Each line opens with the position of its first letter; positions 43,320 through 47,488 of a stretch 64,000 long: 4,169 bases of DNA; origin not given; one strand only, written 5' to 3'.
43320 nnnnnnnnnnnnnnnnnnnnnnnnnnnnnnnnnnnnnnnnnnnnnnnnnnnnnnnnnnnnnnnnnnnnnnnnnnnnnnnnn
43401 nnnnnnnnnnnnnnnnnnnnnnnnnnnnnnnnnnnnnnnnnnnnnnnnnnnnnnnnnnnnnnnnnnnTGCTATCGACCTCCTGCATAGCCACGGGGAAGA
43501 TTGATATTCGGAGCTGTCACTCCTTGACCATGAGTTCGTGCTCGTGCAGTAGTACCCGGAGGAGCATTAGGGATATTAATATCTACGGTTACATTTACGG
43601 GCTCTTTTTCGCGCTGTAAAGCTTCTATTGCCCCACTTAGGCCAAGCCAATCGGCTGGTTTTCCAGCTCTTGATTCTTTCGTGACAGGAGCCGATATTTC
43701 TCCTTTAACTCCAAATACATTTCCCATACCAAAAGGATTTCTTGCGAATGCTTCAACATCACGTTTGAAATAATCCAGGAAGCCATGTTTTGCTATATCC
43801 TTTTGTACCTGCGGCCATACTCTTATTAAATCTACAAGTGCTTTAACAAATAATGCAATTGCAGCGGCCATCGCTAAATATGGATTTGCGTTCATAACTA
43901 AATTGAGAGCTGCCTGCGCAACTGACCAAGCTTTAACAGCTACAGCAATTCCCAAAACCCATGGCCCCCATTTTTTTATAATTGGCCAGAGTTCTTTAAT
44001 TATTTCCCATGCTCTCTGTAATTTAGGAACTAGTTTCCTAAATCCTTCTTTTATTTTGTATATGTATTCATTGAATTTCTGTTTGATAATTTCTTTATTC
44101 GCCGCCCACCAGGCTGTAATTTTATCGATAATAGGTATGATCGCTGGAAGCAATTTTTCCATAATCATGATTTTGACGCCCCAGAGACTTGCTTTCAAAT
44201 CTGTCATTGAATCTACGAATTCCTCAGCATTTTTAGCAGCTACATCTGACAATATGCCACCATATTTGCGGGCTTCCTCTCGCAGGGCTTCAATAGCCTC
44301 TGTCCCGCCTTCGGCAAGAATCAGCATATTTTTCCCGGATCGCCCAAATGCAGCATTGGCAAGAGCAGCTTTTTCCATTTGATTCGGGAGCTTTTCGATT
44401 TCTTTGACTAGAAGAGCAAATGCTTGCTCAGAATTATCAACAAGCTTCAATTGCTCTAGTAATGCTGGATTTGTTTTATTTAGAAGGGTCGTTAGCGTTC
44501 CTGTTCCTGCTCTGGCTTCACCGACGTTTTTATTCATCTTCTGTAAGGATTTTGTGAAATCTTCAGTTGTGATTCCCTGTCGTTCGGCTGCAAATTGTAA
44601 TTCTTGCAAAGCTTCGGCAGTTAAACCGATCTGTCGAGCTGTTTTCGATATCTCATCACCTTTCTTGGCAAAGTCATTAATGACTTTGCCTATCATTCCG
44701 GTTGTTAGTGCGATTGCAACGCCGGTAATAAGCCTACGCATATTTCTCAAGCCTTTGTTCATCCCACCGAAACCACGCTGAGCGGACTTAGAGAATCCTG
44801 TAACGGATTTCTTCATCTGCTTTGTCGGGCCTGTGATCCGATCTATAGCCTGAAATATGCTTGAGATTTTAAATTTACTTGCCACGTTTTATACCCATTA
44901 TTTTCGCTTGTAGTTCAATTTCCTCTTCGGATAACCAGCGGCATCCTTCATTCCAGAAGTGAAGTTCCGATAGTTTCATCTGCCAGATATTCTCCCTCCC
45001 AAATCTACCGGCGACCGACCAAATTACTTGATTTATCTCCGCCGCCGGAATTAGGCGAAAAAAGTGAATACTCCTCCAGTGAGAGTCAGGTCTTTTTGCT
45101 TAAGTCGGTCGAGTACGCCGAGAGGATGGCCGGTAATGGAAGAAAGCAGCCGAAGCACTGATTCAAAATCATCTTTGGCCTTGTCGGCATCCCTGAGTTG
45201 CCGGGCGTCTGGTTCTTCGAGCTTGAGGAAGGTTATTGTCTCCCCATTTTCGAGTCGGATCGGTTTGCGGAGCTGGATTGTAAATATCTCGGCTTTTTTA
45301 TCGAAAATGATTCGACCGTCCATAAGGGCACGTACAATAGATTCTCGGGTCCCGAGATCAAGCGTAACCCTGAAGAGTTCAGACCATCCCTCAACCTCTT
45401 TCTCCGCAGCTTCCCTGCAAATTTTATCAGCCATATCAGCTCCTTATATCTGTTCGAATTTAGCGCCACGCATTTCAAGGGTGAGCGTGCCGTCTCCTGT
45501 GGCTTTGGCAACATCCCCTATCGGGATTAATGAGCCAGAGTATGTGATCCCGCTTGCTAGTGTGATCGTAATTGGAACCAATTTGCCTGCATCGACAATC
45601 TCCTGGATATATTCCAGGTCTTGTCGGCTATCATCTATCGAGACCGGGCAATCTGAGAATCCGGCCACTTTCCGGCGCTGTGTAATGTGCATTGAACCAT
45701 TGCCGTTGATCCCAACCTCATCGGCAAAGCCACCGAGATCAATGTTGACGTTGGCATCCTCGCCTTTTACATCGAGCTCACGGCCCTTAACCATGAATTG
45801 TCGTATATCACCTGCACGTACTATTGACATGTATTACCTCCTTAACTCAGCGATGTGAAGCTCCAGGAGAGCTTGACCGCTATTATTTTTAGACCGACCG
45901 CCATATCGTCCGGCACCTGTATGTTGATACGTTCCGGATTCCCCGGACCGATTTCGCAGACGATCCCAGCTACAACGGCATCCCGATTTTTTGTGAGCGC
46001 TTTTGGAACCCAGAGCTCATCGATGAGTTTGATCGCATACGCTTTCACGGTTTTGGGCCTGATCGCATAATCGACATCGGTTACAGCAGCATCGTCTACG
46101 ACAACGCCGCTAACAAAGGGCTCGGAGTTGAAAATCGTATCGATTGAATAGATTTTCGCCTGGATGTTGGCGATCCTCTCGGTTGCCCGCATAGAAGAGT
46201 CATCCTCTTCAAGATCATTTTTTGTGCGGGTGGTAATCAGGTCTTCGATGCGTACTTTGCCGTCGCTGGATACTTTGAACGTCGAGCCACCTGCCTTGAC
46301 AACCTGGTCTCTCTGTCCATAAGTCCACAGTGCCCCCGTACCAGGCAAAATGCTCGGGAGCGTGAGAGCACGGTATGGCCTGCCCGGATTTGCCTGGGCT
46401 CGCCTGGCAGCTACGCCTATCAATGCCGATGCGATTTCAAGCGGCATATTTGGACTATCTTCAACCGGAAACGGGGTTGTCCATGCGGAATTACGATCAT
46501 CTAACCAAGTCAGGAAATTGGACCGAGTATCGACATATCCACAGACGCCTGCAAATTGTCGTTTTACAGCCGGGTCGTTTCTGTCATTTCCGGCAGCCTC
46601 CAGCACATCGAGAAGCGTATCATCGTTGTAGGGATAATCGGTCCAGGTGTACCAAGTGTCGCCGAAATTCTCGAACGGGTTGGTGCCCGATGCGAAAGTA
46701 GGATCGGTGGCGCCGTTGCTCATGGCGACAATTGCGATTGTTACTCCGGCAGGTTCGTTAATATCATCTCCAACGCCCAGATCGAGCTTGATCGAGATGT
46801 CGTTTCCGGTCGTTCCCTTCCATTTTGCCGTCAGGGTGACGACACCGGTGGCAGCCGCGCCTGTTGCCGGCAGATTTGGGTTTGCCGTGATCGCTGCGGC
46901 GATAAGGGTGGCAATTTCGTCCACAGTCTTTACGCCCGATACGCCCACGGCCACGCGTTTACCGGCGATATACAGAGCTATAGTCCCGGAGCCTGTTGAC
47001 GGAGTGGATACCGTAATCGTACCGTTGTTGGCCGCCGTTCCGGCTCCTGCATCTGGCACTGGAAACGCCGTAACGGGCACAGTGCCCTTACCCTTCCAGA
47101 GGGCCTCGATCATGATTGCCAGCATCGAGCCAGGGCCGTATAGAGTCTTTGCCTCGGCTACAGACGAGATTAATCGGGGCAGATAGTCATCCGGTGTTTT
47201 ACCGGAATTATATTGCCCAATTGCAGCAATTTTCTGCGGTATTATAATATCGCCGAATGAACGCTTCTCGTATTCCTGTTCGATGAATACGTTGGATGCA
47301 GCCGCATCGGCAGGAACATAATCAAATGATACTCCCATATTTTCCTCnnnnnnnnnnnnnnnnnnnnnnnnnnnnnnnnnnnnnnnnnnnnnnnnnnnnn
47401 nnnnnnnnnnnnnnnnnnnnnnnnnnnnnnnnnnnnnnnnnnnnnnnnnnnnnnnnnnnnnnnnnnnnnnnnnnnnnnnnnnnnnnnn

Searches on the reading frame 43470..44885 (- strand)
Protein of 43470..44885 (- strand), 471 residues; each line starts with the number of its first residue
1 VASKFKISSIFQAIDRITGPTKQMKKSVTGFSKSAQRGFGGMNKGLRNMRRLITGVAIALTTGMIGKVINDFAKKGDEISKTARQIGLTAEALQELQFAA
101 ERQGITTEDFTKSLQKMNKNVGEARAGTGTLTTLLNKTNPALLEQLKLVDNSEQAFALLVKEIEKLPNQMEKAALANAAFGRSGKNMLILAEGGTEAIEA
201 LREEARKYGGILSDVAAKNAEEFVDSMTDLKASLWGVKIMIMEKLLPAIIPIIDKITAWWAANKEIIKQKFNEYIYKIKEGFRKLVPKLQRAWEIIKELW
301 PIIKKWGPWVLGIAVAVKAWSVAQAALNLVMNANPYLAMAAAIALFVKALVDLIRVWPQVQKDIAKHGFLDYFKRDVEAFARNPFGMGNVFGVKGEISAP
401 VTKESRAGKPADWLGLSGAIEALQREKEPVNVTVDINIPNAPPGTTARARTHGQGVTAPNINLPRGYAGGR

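Call 93: search_protein_families(library=phrogs, proteins=[window:43470-44885:-], max_evalue=0.001)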
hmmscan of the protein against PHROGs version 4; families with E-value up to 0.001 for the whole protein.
window:43470-44885:- (471 aa): 27 families (the best 25 are shown)
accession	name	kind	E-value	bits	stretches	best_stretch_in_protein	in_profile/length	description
phrog_8125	-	tail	8.5e-46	158.1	1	49-354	68-356/578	tail length tape measure protein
phrog_8462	-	tail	2.7e-32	113.3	1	36-428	51-403/672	tail length tape measure protein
phrog_13338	-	unknown function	5.8e-28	98.6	1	28-250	16-238/903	-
phrog_9483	-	tail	2.6e-26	93.3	1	25-258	19-249/657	tail length tape measure protein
phrog_2276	-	tail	1.6e-24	87.6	1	26-348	57-374/673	tail length tape measure protein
phrog_9570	-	tail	4.9e-20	73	1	22-331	47-362/689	tail length tape measure protein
phrog_2854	-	tail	3e-18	66.9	1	25-291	39-279/855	tail length tape measure protein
phrog_2013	-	tail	1.5e-17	64.6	1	18-317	36-324/657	lytic tail protein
phrog_9388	-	unknown function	1.3e-16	61.5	1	37-271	19-249/615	-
phrog_13674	-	tail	6.3e-13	49.2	1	22-245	27-260/764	tail length tape measure protein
phrog_58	-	tail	8.5e-12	45.2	1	26-351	296-643/1544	tail length tape measure protein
phrog_1272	-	tail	1.1e-11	44.3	1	69-367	379-677/1606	tail length tape measure protein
phrog_28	-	tail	1.9e-11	44.3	1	65-448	389-751/1228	tail length tape measure protein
phrog_12278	-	tail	4.8e-10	40.3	1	42-272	26-257/448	tail fiber protein/ lysozyme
phrog_1293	-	tail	6.1e-09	35.2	1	168-257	407-497/1424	tail length tape measure protein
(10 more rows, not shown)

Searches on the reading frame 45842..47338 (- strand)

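Call 93: search_protein_families(library=phrogs, proteins=[window:45842-47338:-], max_evalue=0.001)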
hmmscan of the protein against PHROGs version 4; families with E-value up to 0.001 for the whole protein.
window:45842-47338:- (498 aa): 4 families
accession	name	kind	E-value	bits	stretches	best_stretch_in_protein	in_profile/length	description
phrog_165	-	tail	1.8e-101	341.1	1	1-490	1-489/493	tail sheath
phrog_5292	-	tail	5.6e-10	40.4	1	3-129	2-126/129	tail sheath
phrog_279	-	tail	7.2e-10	39.2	1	199-393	199-398/489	tail sheath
phrog_11048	-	tail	0.00039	21.1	1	345-490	9-153/157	tail sheath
